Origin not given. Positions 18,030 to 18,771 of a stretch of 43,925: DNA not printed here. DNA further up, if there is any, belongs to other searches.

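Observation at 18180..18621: Two almost completely overlapping membrane-protein ORFs downstream of the endolysin (spanin-like, unusual geometry)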

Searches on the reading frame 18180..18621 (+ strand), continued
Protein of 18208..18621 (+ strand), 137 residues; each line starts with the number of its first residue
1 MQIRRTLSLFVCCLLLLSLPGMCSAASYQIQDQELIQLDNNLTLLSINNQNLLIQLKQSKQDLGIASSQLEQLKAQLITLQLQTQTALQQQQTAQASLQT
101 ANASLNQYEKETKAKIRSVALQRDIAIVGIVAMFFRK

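Call 100: list_cluster_members(proteins=[P0132, P0134, P0136, P0138, P0141, P0145, P0148, P0150, P0155, P0160])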
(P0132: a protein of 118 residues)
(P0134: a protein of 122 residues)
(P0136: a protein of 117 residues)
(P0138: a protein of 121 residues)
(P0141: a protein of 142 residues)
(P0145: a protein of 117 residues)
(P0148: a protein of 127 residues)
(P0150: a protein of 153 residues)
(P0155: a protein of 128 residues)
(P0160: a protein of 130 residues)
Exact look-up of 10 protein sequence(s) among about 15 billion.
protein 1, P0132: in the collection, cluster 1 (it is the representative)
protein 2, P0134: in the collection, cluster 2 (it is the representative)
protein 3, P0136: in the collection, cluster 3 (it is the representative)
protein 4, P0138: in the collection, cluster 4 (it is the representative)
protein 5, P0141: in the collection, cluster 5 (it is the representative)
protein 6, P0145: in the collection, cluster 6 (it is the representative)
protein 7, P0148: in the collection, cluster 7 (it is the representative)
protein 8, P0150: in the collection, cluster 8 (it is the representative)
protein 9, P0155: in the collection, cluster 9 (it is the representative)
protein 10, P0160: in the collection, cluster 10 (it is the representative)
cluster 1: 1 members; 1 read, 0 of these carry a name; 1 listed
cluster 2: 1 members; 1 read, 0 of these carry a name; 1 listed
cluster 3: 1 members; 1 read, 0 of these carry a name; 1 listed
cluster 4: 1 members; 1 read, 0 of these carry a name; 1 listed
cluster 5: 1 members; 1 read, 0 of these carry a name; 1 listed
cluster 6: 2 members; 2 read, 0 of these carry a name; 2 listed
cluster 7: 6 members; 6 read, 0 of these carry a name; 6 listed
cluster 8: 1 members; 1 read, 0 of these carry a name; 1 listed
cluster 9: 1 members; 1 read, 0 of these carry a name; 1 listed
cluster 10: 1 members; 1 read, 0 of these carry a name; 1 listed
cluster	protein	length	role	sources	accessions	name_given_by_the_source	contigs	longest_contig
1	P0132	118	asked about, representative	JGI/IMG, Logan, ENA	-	-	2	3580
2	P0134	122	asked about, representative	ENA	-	-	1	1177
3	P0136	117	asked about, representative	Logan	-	-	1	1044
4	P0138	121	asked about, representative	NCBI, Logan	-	-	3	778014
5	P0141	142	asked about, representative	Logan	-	-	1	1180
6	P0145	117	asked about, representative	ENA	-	-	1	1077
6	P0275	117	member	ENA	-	-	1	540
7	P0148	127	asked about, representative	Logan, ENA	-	-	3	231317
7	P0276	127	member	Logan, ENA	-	-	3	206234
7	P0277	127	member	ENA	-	-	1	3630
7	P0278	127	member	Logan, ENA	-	-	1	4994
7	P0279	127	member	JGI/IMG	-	-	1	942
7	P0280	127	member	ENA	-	-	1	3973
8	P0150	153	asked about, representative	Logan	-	-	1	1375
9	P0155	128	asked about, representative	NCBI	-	-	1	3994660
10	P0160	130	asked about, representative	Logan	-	-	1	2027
